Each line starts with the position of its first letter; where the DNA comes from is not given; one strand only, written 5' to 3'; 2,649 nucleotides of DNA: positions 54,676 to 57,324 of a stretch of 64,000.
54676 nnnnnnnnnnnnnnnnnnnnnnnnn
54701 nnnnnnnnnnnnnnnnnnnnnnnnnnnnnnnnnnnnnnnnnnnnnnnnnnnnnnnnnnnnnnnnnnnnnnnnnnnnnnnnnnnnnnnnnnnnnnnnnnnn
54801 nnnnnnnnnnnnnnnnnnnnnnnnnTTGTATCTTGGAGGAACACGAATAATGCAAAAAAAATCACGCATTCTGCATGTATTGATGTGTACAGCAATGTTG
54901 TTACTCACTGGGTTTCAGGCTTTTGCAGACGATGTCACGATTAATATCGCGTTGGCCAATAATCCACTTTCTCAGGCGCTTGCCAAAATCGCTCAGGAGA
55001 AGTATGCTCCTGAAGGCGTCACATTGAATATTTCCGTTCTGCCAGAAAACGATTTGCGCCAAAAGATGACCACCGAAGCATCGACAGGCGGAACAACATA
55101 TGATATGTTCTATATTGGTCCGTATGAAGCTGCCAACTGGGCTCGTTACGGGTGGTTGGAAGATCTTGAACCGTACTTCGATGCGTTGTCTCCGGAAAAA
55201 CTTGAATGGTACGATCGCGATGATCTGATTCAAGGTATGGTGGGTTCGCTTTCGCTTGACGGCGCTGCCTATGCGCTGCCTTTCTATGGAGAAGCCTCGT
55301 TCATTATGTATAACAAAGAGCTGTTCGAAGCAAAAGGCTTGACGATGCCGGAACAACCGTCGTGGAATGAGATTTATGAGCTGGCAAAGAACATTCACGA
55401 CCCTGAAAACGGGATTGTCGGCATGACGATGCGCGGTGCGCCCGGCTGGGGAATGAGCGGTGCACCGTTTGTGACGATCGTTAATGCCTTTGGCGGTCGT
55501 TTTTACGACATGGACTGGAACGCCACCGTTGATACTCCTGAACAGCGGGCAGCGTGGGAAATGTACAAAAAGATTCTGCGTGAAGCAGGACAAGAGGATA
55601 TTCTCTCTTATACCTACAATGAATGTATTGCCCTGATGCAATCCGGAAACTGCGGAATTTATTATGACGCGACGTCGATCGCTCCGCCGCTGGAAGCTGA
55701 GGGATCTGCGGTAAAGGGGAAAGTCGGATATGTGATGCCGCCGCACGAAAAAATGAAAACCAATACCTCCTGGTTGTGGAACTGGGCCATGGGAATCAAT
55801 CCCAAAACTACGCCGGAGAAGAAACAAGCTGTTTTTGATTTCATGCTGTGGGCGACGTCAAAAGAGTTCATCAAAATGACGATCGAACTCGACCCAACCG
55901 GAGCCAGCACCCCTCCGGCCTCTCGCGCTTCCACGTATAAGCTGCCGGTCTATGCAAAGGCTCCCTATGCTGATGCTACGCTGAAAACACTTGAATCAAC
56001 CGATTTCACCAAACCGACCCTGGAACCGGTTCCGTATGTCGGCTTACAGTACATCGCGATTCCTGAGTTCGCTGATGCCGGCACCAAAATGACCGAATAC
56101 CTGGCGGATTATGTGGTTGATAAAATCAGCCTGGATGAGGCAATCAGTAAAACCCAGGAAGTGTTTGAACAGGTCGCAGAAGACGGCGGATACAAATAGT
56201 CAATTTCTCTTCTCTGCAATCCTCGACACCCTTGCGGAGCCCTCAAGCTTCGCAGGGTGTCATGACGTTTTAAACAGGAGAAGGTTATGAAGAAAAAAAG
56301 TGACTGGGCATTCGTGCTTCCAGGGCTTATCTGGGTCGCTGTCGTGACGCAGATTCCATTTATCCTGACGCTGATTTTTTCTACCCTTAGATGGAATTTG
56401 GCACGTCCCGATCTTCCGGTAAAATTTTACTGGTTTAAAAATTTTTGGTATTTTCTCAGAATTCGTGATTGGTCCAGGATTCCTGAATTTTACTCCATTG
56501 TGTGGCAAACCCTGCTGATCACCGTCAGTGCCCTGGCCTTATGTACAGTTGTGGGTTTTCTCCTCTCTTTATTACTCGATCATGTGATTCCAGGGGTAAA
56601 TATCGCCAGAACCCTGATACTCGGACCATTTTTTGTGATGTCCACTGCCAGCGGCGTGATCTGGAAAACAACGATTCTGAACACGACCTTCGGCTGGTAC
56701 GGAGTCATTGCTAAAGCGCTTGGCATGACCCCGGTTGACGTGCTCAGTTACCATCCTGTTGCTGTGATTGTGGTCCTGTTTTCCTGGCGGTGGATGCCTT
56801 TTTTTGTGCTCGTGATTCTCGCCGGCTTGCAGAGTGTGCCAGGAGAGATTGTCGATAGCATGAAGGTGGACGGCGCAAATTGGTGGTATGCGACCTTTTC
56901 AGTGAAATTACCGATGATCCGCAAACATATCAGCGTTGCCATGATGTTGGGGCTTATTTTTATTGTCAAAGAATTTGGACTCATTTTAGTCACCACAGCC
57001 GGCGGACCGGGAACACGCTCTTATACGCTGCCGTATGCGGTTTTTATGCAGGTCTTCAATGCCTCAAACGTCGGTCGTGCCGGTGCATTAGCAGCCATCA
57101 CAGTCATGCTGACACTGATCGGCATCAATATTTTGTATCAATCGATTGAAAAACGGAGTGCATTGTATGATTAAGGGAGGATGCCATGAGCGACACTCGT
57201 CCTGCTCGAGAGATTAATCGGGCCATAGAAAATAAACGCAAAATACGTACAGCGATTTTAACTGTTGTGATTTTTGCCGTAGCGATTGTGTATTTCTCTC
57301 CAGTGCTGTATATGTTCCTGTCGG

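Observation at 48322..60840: Two near-identical sigma54 promoters wire an NtrC-type activator and two hybrid kinases to a polyol/sugar ABC-transporter and dehydrogenase operon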

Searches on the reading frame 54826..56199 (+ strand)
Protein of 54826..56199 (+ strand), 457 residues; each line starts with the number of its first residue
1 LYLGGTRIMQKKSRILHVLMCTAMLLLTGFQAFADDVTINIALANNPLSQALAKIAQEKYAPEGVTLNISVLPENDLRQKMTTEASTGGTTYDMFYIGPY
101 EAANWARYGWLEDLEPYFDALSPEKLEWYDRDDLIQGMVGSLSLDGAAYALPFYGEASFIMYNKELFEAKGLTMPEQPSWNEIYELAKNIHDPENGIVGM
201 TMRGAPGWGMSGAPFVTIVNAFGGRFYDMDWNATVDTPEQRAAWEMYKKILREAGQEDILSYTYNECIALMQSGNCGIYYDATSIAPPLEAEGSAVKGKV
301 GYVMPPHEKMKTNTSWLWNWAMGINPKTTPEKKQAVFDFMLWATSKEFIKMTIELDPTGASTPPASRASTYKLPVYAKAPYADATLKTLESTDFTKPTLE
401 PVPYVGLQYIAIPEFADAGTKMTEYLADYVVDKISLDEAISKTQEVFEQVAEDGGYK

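Call 4: search_protein_families(library=pfam, proteins=[window:54826-56199:+])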
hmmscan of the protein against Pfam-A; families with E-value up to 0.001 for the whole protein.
window:54826-56199:+ (457 aa): 2 families
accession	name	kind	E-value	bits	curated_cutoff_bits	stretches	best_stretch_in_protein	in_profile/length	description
PF01547.30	SBP_bac_1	-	4.2e-36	125.9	26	1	51-347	9-304/307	Bacterial extracellular solute-binding protein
PF13416.11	SBP_bac_8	-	7e-24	85.5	27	1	64-367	11-267/279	Bacterial extracellular solute-binding protein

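Call 9: find_homologous_proteins(query=window:54826-56199:+)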
Query window:54826-56199:+ (457 aa): 1851 proteins with E <= 0.001 among 8000 candidates; the best 120 are listed.
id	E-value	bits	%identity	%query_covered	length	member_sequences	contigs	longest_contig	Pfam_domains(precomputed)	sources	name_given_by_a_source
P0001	1.8e-281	952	91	98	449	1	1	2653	PF13416.12,PF01547.31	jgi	jgi:sorbitol/mannitol transport system substrate-binding protein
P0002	1.0e-272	923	87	98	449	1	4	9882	PF13416.12,PF01547.31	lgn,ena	-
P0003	1.2e-271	919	88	98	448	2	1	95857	PF13416.12,PF01547.31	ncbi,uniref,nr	ncbi:sugar ABC transporter substrate-binding protein [candidate division KSB3 bacterium]|uniref:Suga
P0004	4.3e-269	911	92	93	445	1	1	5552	PF13416.12,PF01547.31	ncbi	-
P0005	3.1e-268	908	90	94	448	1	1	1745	PF13416.12,PF01547.31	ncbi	-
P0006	3.2e-268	908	86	98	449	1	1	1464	PF13416.12,PF01547.31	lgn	-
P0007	6.2e-268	907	86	98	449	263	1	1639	PF13416.12,PF01547.31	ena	-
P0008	1.0e-267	906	86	98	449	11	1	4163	PF13416.12,PF01547.31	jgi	-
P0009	2.5e-266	902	85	98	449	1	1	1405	PF13416.12,PF01547.31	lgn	-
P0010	1.7e-265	899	85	98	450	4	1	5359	PF13416.12,PF01547.31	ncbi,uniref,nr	ncbi:extracellular solute-binding protein [candidate division KSB3 bacterium]|uniref:Extracellular s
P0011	8.8e-265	897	86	98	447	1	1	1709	PF13416.12,PF01547.31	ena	-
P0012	7.2e-263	890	85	98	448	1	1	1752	PF13416.12,PF01547.31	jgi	jgi:sorbitol/mannitol transport system substrate-binding protein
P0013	5.3e-262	887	86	97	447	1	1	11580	PF13416.12,PF01547.31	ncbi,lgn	-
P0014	1.3e-258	876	84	98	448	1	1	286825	PF13416.12,PF01547.31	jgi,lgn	-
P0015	1.5e-258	876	84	98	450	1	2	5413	PF13416.12,PF01547.31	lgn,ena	-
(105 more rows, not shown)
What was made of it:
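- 54850..56199 (+): Substrate-binding protein (SBP_bac_1, 449 aa), sorbitol/mannitol type according to source annotations. Homologues of 73-92% identity are named 'sorbitol/mannitol transport system substrate-binding protein' by JGI (call 9).
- On Sorbitol/mannitol ABC importer (SmoEFGK/MtlEFGK, CUT1): Source names appear in call 9.
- Closest known: SmoEFGK / MtlEFGK sorbitol-mannitol ABC transporters. Same: Source annotations call the SBP 'sorbitol/mannitol' (call 9).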

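Call 10: find_related_loci(query=window:54826-56199:+, collection=genome_contigs, flank=10000)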
Query window:54826-56199:+ (457 aa) in genome_contigs; peptide patterns used: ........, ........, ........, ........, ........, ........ (x = any residue, [..] = any of these).
124 stretches matched a pattern; 98 encode a relative of the query (tblastn E <= 1e-3); the best 80 are kept; 80 distinct loci.
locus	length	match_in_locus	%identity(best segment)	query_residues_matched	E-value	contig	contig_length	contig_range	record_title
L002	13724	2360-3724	85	3-457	0e+0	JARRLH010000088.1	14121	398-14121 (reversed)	MAG: Desulfofustis sp. isolate Spart_067_MAG scaffold_3554, whole genome shotgun sequence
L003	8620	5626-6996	84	2-457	0e+0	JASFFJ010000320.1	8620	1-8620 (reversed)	MAG: Desulfobacterales bacterium isolate D0606S02metaG_Bin_280 D0606S02metaG_FD_scaffold_2622_c1, whole genome shotgun s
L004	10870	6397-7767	84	2-457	0e+0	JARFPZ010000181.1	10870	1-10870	MAG: Desulfosarcina sp. isolate MAG_Ve_Sed_11 k141_4419454, whole genome shotgun sequence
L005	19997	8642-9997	85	7-457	0e+0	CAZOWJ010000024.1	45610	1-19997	MAG TPA_asm: uncultured Desulfocapsaceae bacterium isolate SRP155585_co2_237 genome assembly, contig: NODE_198_length_45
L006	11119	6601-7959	83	7-457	0e+0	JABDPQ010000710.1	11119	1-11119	MAG: Desulfobacterales bacterium isolate Site_B18 k127_366970, whole genome shotgun sequence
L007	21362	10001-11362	84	7-457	0e+0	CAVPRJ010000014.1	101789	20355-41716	MAG: uncultured delta proteobacterium isolate MFD09779.bin.2.50 genome assembly, contig: contig_78521, whole genome shot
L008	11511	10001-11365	83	2-457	0e+0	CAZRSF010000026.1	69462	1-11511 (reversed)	MAG TPA_asm: uncultured Candidatus Moduliflexus sp. isolate SRP192927_co1_965 genome assembly, contig: NODE_443_length_6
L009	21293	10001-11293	86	27-457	0e+0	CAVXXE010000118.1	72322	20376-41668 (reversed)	MAG: uncultured delta proteobacterium isolate MFD03804.bin.2.141 genome assembly, contig: contig_8820, whole genome shot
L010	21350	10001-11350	88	7-457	0e+0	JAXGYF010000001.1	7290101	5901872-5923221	MAG: Candidatus Vecturithrix sp. isolate AnMBR.bin507 bin507_1, whole genome shotgun sequence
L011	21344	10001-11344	82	9-457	0e+0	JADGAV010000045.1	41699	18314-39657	MAG: SAR324 cluster bacterium isolate nPCRbin7 nPCR_bin7_NODE_85_length_41699_cov_42.446859, whole genome shotgun sequen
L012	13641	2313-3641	83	24-457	0e+0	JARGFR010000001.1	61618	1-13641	MAG: Spirochaetaceae bacterium isolate C14-11 NODE_1_length_61618_cov_3.759022, whole genome shotgun sequence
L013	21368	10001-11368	78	1-457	0e+0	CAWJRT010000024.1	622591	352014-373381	MAG: uncultured Spirochaetota bacterium isolate MFD01476.bin.2.154 genome assembly, contig: contig_32969, whole genome s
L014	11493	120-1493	78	9-457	0e+0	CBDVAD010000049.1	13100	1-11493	MAG TPA_asm: uncultured bacterium isolate SRR22302365_concoct_1 genome assembly, contig: ERZ25074835.3197, whole genome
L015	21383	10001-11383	77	8-457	0e+0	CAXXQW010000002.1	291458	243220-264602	MAG: Oceanispirochaeta sp. isolate 2ccd7f7f-6acc-48f9-80b7-4dc698a3fb62 genome assembly, contig: contig_2, whole genome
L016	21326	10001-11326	86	16-457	0e+0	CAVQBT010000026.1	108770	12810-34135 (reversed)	MAG: uncultured delta proteobacterium isolate MFD02923.bin.2.3 genome assembly, contig: contig_29357, whole genome shotg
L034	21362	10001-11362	87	2-457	0e+0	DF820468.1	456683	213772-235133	Bacterium UASB270 DNA, scaffold: UASB270_scaffold_6, whole genome shotgun sequence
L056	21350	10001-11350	84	7-457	0e+0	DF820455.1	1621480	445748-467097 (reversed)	Bacterium UASB14 DNA, scaffold: UASB14_scaffold_1, whole genome shotgun sequence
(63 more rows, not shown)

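Call 17: search_protein_families(library=pfam, proteins=[L010:1840-4077:+, L008:833-2905:+, L056:4477-5409:+, L056:5624-7138:+, L056:7126-7719:+, L056:8233-9585:+, L010:15206-16258:+, L010:16549-17502:+, L056:13608-14375:+, L056:14407-15441:+])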
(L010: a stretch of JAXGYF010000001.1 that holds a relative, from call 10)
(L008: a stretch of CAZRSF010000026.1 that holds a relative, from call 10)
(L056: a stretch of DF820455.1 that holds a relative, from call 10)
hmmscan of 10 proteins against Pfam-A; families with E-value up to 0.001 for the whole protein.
L010:1840-4077:+ (745 aa): 2 families
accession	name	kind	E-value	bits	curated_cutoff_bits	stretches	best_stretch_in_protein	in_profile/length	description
PF01547.30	SBP_bac_1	-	2e-48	166.4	26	1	352-635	15-305/307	Bacterial extracellular solute-binding protein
PF13416.11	SBP_bac_8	-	7.4e-19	69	27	1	353-647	5-260/279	Bacterial extracellular solute-binding protein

L008:833-2905:+ (690 aa): 3 families
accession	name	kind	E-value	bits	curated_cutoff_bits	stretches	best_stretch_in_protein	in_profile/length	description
PF01547.30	SBP_bac_1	-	3.6e-45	155.7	26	1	292-579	10-305/307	Bacterial extracellular solute-binding protein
PF13416.11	SBP_bac_8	-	4.3e-24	86.2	27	1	297-608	4-273/279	Bacterial extracellular solute-binding protein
PF00497.25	SBP_bac_3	-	2.5e-05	24.5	26.4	1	54-263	22-129/132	Bacterial extracellular solute-binding proteins, family 3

L056:4477-5409:+ (310 aa): 0 families

L056:5624-7138:+ (504 aa): 4 families
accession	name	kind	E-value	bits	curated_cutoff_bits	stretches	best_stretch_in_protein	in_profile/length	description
PF01520.23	Amidase_3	-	1.9e-49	168.5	27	1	201-423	1-173/174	N-acetylmuramoyl-L-alanine amidase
PF01476.26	LysM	-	3.6e-14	52.9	20.9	1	461-504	1-43/43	LysM domain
PF11741.13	AMIN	-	3.4e-08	33.9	20.5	1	70-165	1-96/101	AMIN domain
PF23473.1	LysM3_LYK4_5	-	0.00053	20.5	29.3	0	462-497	6-40/48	LYK4/5 LysM3 domain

L056:7126-7719:+ (197 aa): 1 family
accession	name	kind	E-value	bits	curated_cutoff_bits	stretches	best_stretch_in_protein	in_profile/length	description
PF02545.19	Maf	-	7.1e-67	225.1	27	1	7-192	1-187/187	Maf-like protein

L056:8233-9585:+ (450 aa): 3 families
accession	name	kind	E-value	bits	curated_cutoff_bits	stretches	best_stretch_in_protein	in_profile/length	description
PF00027.35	cNMP_binding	-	1.4e-21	76.7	27.5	1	303-382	3-83/89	Cyclic nucleotide-binding domain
PF00025.27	Arf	-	2.1e-07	31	22.3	1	9-187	11-173/174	ADP-ribosylation factor family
PF00071.28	Ras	-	6e-05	23.1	21.6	1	49-188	26-160/162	Ras family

L010:15206-16258:+ (350 aa): 4 families
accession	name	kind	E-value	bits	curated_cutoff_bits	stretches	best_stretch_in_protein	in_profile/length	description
PF13377.12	Peripla_BP_3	-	9.2e-30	104.4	26.5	1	169-329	1-167/167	Periplasmic binding protein-like domain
PF00532.27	Peripla_BP_1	-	7.6e-23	81.8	22.2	1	61-310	1-265/281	Periplasmic binding proteins and sugar binding domain of LacI family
PF00356.27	LacI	-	3.7e-18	65.5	27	1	5-50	1-46/46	Bacterial regulatory proteins, lacI family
PF13407.12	Peripla_BP_4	-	2.7e-15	57.1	35.1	1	64-306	1-254/258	Periplasmic binding protein domain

L010:16549-17502:+ (317 aa): 2 families
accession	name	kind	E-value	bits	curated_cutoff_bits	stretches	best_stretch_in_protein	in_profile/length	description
PF13407.12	Peripla_BP_4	-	2.3e-52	178.6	35.1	1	30-286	1-258/258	Periplasmic binding protein domain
PF00532.27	Peripla_BP_1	-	0.00073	19.5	22.2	0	29-237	3-208/281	Periplasmic binding proteins and sugar binding domain of LacI family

L056:13608-14375:+ (255 aa): 6 families
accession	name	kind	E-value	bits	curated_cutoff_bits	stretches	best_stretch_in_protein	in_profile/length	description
PF13561.12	adh_short_C2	-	1.3e-69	234.8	27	1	21-253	3-236/236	Enoyl-(Acyl carrier protein) reductase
PF00106.31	adh_short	-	1.2e-58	198.2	26.6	1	13-207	1-193/195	short chain dehydrogenase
PF08659.16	KR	-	5.9e-14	52.8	22.6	1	16-169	4-155/180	KR domain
PF01370.27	Epimerase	-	7.4e-06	26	20.9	1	16-181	2-160/240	NAD dependent epimerase/dehydratase family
PF02737.24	3HCDH_N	-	8.6e-05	23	22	1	22-84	8-68/180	3-hydroxyacyl-CoA dehydrogenase, NAD binding domain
PF01073.25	3Beta_HSD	-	0.00034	20.2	22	1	17-137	2-109/280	3-beta hydroxysteroid dehydrogenase/isomerase family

L056:14407-15441:+ (344 aa): 8 families
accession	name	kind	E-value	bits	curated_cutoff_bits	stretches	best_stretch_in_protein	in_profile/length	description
PF08240.17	ADH_N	-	9e-33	113.1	23.5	1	33-139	2-102/104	Alcohol dehydrogenase GroES-like domain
PF00107.32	ADH_zinc_N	-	1.8e-23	83.3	31.8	1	178-305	1-128/129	Zinc-binding dehydrogenase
PF16912.11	Glu_dehyd_C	-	2.6e-11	43.8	34.9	1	170-330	33-200/211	Glucose dehydrogenase C-terminus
PF02254.24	TrkA_N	-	7.6e-08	33.1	23.8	1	171-256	1-84/116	TrkA-N domain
PF13602.12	ADH_zinc_N_2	-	1.7e-05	26.2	27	1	211-335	1-127/134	Zinc-binding dehydrogenase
PF01494.25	FAD_binding_3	-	5.7e-05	22.9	22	1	169-251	2-74/349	FAD binding domain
PF13241.12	NAD_binding_7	-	0.00029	21.8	22.1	1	169-262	8-89/104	Putative NAD(P)-binding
PF03435.24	Sacchrp_dh_NADP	-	0.00054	20.7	25.1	1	171-245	1-79/129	Saccharopine dehydrogenase NADP binding domain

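Call 31: search_protein_families(library=pfam, proteins=[L010:39-1571:-, L010:17595-19181:+, L010:19178-20170:+, L010:20254-21306:+])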
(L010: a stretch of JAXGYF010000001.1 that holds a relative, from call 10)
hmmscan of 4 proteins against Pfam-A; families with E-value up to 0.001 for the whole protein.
L010:39-1571:- (510 aa): 2 families
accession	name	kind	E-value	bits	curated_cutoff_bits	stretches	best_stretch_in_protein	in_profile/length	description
PF00370.27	FGGY_N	-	5.1e-69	233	28.8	1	5-249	1-245/245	FGGY family of carbohydrate kinases, N-terminal domain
PF02782.22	FGGY_C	-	9.8e-39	133.6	27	1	259-454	2-196/198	FGGY family of carbohydrate kinases, C-terminal domain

L010:17595-19181:+ (528 aa): 6 families
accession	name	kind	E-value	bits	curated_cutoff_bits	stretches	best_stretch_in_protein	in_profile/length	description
PF00005.33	ABC_tran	-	2.8e-52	177.4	25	2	47-197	1-137/137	ABC transporter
PF13304.12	AAA_21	-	4.6e-09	37.2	27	0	59-80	1-22/304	AAA domain, putative AbiEii toxin, Type IV TA system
PF09818.15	ABC_ATPase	-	7.9e-05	22.2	23.2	0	52-103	75-122/283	P-loop domain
PF13476.12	AAA_23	-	0.00023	22.3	27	0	46-78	9-40/201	AAA domain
PF03193.22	RsgA_GTPase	-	0.00024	21.4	30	0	50-79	100-128/174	RsgA GTPase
PF13555.12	AAA_29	-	0.00035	20.7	27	0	51-74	16-39/61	P-loop containing region of AAA domain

L010:19178-20170:+ (330 aa): 1 family
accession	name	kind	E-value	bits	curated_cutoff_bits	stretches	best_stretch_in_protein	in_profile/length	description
PF02653.21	BPD_transp_2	-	3.4e-42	144.9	26.8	1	44-306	2-268/269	Branched-chain amino acid transport system / permease component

L010:20254-21306:+ (350 aa): 4 families
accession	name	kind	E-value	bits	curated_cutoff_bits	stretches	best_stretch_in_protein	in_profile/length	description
PF08240.17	ADH_N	-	1.4e-31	109.3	23.5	1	27-140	2-104/104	Alcohol dehydrogenase GroES-like domain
PF00107.32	ADH_zinc_N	-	4.6e-29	101.4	31.8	1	179-306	2-128/129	Zinc-binding dehydrogenase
PF16912.11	Glu_dehyd_C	-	2.2e-13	50.6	34.9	1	145-346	2-211/211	Glucose dehydrogenase C-terminus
PF13602.12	ADH_zinc_N_2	-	1.8e-06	29.3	27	1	211-331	1-122/134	Zinc-binding dehydrogenase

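Call 42: search_protein_families(library=ncbifam, proteins=[window:54847-56199:+], max_evalue=0.00001)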
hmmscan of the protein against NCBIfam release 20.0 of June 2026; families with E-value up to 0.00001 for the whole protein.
window:54847-56199:+ (450 aa): 2 families
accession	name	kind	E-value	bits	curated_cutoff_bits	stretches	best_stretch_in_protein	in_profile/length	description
TIGR03851.1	chitin_NgcE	equivalog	2.8e-08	33.2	399.65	1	26-196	36-204/450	N-acetylglucosamine/diacetylchitobiose ABC transporter substrate-binding protein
TIGR03850.1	bind_CPR_0540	equivalog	1.7e-07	30.2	299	1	124-218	130-221/437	carbohydrate ABC transporter substrate-binding protein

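Call 73: search_protein_families(library=pfam, proteins=[L034:3653-7000:+, L034:7278-8048:-, L034:8071-9609:-, L034:15074-16510:+], max_evalue=0.0001)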
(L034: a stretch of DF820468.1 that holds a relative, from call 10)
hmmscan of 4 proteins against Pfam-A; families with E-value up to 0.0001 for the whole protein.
L034:3653-7000:+ (1115 aa): 8 families
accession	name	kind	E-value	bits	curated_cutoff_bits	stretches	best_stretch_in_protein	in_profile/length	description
PF00515.34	TPR_1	-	1.1e-12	47.6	27.8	0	910-940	1-31/34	Tetratricopeptide repeat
PF07719.23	TPR_2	-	2.6e-11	43.2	27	0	910-941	1-32/34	Tetratricopeptide repeat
PF13431.12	TPR_17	-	3e-10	40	24.4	1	899-931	2-34/34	Tetratricopeptide repeat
PF13181.12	TPR_8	-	3.5e-10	39.7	25.7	0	910-941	1-32/34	Tetratricopeptide repeat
PF13414.12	TPR_11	-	3.2e-07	30.4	26.8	1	891-924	9-42/42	TPR repeat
PF13424.12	TPR_12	-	2.2e-06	28.2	30.1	1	876-940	3-75/77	Tetratricopeptide repeat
PF13174.12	TPR_6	-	1.1e-05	26.2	26.3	0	911-936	1-26/33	Tetratricopeptide repeat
PF13432.12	TPR_16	-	1.5e-05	25.8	32.7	0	880-938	1-59/65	Tetratricopeptide repeat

L034:7278-8048:- (256 aa): 3 families
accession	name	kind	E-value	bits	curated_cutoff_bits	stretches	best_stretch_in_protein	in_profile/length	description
PF13561.12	adh_short_C2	-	4.5e-66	223.3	27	1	20-254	6-236/236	Enoyl-(Acyl carrier protein) reductase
PF00106.31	adh_short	-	9.5e-59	198.6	26.6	1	13-204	3-192/195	short chain dehydrogenase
PF08659.16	KR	-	2.1e-10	41.2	22.6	1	14-193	4-177/180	KR domain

L034:8071-9609:- (512 aa): 2 families
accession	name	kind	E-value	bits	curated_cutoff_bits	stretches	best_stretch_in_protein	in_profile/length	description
PF00370.27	FGGY_N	-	1.7e-68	231.3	28.8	1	7-251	1-245/245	FGGY family of carbohydrate kinases, N-terminal domain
PF02782.22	FGGY_C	-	3.8e-39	135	27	1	261-456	2-196/198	FGGY family of carbohydrate kinases, C-terminal domain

L034:15074-16510:+ (478 aa): 2 families
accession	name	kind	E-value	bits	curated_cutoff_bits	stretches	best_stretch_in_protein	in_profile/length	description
PF01547.30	SBP_bac_1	-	1.4e-23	84.8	26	1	54-383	9-305/307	Bacterial extracellular solute-binding protein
PF13416.11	SBP_bac_8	-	7.7e-18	65.7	27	1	59-395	2-261/279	Bacterial extracellular solute-binding protein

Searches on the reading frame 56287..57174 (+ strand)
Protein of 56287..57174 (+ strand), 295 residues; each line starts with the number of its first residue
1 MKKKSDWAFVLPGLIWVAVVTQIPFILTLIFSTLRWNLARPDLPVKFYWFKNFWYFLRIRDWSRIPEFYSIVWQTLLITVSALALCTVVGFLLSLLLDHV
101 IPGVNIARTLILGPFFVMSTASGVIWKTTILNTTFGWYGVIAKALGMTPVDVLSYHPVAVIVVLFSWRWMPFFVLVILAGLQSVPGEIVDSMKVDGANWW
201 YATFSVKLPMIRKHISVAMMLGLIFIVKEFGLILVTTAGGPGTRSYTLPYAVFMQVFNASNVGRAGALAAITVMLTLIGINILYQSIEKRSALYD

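Call 4: search_protein_families(library=pfam, proteins=[window:56287-57174:+])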
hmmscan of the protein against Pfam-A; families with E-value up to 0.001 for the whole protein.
window:56287-57174:+ (295 aa): 1 family
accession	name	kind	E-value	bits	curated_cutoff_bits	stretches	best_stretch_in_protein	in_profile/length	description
PF00528.27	BPD_transp_1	-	5.8e-09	36.4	26.4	1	115-290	38-181/184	Binding-protein-dependent transport system inner membrane component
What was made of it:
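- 56287..58055 (+): Two ABC permeases (56287-57174 and 57186-58055). Pfam BPD_transp_1 (call 4).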

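Call 42: search_protein_families(library=ncbifam, proteins=[window:56287-57174:+], max_evalue=0.00001)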
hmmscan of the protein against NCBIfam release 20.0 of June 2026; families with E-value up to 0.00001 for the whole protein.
window:56287-57174:+ (295 aa): 9 families
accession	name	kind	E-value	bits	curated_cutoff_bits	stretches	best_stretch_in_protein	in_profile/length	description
NF007852.0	PRK10561.1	equivalog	2.2e-13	50.7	335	1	39-288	45-289/295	sn-glycerol-3-phosphate ABC transporter permease UgpA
NF011624.0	PRK15050.1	equivalog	3.2e-13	49.4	247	1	66-291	69-289/297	2-aminoethylphosphonate ABC transporter permease subunit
TIGR02141.1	modB_ABC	equivalog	6.5e-12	45.5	182.6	1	75-283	3-202/208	molybdate ABC transporter permease subunit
NF008232.0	PRK10999.1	equivalog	2.3e-10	39.8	392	1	64-244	278-461/520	maltose ABC transporter permease MalF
TIGR03226.1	PhnU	equivalog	2.1e-09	37.3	283.45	1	68-291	89-307/311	2-aminoethylphosphonate ABC transporter permease subunit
NF040931.1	ABC_arch_GlcT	equivalog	2.3e-09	37.3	360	1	9-280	1-261/278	glucose ABC transporter permease GlcT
TIGR01581.1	Mo_ABC_porter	hypoth_equivalog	1e-07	31.7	210.3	1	72-277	23-217/225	ABC transporter permease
TIGR00969.1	3a0106s02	subfamily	5.9e-07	29.2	240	1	64-283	55-269/272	sulfate ABC transporter permease subunit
NF007963.0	PRK10683.1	equivalog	4e-06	26.4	489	1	14-286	37-308/317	putrescine ABC transporter permease PotH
